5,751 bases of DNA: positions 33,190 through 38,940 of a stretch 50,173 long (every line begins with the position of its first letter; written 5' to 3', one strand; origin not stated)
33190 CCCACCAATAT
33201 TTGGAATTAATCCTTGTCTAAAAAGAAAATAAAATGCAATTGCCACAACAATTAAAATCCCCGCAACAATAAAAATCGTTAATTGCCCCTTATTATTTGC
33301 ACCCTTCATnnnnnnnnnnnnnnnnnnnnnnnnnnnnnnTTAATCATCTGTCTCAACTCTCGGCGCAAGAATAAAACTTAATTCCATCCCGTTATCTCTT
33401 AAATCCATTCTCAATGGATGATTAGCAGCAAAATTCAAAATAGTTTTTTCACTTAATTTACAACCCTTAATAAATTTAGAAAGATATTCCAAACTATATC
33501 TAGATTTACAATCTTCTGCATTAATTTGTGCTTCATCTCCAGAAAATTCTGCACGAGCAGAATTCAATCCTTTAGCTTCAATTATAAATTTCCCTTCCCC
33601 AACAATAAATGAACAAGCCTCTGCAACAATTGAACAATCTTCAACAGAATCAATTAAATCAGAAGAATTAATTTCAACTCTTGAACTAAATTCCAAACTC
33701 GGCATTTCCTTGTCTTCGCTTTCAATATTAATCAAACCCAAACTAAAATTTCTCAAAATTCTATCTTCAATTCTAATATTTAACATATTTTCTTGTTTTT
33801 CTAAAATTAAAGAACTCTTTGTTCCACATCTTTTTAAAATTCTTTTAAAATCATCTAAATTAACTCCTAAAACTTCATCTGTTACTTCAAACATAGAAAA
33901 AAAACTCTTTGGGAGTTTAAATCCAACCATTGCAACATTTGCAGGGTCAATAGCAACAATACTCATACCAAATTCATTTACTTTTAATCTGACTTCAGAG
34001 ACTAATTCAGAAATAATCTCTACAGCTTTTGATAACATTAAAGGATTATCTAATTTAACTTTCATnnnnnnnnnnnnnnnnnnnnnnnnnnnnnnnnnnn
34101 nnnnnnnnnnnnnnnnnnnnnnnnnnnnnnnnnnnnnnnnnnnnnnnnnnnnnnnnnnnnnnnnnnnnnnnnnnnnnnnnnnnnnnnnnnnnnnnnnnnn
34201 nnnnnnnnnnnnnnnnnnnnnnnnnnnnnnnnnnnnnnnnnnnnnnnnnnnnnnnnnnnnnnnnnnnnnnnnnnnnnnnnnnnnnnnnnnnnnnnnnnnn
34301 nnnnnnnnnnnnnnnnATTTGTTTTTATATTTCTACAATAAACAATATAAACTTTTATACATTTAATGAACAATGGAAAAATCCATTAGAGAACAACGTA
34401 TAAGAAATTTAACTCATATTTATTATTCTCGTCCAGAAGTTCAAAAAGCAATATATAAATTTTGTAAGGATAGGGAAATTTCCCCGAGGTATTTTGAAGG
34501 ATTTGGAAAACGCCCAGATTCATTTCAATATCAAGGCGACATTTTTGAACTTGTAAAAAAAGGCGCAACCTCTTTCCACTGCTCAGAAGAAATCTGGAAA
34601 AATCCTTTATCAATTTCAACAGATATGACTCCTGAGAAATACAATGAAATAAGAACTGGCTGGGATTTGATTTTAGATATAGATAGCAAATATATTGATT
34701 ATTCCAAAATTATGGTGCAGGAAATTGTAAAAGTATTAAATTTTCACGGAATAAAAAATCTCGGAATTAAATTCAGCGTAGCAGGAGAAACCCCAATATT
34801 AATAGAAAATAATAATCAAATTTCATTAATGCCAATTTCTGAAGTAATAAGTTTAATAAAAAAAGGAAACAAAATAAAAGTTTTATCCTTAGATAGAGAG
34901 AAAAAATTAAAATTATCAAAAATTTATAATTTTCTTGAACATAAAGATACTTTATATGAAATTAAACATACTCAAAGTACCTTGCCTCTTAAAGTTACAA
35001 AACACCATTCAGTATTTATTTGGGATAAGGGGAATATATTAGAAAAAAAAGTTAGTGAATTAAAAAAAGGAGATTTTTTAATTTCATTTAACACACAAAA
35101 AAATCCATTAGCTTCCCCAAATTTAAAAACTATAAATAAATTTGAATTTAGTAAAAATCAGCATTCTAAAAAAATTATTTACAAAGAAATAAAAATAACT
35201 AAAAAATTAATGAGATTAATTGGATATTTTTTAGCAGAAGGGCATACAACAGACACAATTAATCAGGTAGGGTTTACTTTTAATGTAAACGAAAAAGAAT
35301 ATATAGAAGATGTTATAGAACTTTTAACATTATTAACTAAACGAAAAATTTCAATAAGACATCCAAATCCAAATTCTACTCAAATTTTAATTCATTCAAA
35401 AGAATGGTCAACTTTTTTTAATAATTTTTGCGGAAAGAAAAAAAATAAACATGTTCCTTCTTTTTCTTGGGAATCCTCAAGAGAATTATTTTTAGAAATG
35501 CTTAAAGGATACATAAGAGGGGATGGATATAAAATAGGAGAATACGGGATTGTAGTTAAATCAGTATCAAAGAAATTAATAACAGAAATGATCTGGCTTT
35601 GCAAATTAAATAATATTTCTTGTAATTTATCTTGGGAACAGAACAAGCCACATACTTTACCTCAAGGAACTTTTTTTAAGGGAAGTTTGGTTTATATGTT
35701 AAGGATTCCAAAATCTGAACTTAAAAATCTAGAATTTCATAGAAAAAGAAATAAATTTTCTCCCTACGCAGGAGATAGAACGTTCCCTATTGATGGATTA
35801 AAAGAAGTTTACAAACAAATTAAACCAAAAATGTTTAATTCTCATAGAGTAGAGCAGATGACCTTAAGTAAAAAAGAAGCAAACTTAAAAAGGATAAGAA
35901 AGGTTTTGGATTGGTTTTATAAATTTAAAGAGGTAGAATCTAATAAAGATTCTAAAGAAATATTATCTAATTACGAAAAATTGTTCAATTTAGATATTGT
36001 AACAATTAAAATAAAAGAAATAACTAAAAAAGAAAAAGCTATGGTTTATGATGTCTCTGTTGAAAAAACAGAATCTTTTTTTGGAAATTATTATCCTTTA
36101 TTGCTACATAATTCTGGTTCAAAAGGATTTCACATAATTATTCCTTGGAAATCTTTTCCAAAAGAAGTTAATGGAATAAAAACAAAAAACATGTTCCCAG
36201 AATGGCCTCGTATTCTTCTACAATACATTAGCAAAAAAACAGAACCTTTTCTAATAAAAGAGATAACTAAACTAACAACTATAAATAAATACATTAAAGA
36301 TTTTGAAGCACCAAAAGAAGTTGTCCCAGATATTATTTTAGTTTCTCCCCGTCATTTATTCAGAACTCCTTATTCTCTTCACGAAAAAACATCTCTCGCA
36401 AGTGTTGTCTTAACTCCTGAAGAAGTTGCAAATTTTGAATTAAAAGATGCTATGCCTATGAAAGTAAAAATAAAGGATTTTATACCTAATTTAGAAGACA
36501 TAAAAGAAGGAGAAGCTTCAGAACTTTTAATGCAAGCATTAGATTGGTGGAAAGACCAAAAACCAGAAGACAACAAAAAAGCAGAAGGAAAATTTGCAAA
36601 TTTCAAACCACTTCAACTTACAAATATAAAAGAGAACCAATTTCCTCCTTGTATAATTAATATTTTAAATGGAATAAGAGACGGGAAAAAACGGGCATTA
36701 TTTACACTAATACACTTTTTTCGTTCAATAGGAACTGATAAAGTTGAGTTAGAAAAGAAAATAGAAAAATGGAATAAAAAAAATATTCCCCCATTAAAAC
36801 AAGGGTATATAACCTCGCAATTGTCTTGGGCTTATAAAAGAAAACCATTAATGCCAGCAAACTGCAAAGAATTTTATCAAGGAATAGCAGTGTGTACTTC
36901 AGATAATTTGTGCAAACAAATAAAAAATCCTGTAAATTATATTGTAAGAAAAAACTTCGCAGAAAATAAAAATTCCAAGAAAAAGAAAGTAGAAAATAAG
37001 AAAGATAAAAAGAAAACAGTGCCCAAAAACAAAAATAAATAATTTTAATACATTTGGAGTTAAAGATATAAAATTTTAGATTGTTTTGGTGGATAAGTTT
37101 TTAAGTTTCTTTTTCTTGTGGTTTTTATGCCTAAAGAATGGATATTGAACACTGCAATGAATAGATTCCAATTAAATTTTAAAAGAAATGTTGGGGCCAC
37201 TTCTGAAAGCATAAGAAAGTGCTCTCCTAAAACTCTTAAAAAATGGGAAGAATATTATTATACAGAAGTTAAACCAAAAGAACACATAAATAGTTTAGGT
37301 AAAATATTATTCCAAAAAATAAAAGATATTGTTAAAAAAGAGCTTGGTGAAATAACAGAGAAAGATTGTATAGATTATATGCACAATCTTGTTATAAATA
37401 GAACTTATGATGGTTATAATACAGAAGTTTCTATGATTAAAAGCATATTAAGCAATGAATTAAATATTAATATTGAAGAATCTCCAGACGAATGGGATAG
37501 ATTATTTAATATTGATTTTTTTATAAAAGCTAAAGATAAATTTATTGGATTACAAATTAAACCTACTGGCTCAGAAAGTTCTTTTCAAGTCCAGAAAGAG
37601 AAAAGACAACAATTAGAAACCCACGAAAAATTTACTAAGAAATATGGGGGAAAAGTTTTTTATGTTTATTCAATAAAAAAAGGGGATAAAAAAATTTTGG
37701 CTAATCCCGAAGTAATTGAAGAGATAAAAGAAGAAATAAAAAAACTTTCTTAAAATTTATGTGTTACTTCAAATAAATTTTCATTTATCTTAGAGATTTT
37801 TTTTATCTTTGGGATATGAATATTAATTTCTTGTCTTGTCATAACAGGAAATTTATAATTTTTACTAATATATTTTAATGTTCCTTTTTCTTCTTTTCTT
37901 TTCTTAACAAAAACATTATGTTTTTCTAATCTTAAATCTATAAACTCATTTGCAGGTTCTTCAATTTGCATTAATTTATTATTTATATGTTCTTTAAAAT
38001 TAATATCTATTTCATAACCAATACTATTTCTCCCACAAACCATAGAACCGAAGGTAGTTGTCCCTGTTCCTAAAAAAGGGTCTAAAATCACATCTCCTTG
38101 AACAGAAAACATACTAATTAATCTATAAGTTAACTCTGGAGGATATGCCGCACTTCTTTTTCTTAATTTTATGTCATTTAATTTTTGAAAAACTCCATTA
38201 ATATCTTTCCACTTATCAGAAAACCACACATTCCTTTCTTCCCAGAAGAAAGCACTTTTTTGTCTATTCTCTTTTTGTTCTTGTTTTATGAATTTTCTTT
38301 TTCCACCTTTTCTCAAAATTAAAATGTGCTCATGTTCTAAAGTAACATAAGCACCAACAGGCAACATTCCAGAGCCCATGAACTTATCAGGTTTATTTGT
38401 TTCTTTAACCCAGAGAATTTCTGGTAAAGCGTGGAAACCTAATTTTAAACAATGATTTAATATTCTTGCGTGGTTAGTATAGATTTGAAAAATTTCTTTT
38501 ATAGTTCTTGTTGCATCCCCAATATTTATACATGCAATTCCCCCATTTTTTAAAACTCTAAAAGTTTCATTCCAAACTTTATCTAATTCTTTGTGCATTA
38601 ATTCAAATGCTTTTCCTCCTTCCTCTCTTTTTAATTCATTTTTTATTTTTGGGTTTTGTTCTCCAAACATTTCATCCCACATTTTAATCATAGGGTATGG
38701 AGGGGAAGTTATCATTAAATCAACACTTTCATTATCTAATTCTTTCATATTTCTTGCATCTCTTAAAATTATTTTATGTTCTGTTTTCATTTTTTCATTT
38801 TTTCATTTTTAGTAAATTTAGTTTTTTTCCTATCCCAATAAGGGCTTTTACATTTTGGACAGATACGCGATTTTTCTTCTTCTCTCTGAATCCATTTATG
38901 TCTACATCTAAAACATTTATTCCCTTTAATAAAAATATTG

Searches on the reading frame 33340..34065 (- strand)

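Call 90: search_protein_families(library=pfam, proteins=[window:33340-34065:-], max_evalue=0.001)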
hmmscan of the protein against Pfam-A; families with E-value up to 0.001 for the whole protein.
window:33340-34065:- (241 aa): 2 families
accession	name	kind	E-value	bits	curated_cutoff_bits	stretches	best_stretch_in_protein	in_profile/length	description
PF00705.23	PCNA_N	-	1.2e-11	44.9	20.3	1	3-115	4-122/127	Proliferating cell nuclear antigen, N-terminal domain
PF02747.20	PCNA_C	-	9.6e-05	23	23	1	121-235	13-126/128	Proliferating cell nuclear antigen, C-terminal domain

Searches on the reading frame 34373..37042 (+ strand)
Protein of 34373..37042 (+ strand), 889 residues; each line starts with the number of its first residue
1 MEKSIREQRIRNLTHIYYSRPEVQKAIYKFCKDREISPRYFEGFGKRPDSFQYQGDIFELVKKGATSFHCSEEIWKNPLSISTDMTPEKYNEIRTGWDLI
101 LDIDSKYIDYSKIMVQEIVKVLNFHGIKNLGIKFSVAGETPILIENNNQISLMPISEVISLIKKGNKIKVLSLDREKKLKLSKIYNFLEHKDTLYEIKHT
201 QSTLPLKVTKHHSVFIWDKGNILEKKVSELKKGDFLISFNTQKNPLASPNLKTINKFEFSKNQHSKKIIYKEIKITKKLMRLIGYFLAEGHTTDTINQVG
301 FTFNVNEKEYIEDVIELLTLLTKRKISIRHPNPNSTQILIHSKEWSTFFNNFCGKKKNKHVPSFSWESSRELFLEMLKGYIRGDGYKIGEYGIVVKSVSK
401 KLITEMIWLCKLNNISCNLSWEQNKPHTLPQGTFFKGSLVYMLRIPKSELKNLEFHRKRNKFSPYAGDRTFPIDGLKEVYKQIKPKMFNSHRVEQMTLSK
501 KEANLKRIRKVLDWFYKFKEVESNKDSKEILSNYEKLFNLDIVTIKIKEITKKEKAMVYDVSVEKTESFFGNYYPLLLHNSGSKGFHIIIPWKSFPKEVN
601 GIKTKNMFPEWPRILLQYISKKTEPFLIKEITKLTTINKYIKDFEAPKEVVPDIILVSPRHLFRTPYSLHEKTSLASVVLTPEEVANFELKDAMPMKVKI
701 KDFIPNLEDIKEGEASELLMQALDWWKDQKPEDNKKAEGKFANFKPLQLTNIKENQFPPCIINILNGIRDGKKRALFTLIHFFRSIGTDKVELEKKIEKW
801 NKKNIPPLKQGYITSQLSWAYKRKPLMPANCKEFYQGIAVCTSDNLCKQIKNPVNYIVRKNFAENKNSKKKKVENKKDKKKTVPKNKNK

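Call 90: search_protein_families(library=pfam, proteins=[window:34373-37042:+], max_evalue=0.001)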
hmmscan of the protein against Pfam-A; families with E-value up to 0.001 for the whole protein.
window:34373-37042:+ (889 aa): 3 families
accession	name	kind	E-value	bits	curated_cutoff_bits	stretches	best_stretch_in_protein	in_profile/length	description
PF14890.11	Intein_splicing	-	9.2e-17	61.7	35.8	1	147-580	5-155/155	Intein splicing domain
PF14528.11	LAGLIDADG_3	-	1e-06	29.4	22.5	0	278-344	3-72/82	LAGLIDADG-like domain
PF04104.19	DNA_primase_lrg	-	5.3e-05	23.1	22.4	1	705-833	57-190/266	Eukaryotic and archaeal DNA primase, large subunit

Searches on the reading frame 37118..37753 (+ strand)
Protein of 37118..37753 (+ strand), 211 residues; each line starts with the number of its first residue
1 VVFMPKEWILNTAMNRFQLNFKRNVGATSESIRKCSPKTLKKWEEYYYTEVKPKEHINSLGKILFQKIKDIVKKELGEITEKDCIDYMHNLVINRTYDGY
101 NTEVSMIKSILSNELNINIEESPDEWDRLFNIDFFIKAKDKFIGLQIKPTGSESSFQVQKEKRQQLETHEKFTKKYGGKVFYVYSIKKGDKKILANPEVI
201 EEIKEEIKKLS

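Call 90: search_protein_families(library=pfam, proteins=[window:37118-37753:+], max_evalue=0.001)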
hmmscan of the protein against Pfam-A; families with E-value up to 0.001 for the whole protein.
window:37118-37753:+ (211 aa): 1 family
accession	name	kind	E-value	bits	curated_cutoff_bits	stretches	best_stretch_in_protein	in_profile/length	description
PF09568.16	RE_MjaI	-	4.6e-43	147.3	22.7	1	7-180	1-164/164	MjaI restriction endonuclease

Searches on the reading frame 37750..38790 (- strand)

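Call 90: search_protein_families(library=pfam, proteins=[window:37750-38790:-], max_evalue=0.001)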
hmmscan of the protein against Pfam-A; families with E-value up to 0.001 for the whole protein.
window:37750-38790:- (346 aa): 2 families
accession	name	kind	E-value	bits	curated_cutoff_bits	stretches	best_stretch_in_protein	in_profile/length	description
PF01555.25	N6_N4_Mtase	-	6.9e-37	128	26.7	1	23-270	1-220/221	DNA methylase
PF01170.24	UPF0020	-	0.00045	20.4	22.3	0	10-32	110-131/197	RMKL-like, methyltransferase domain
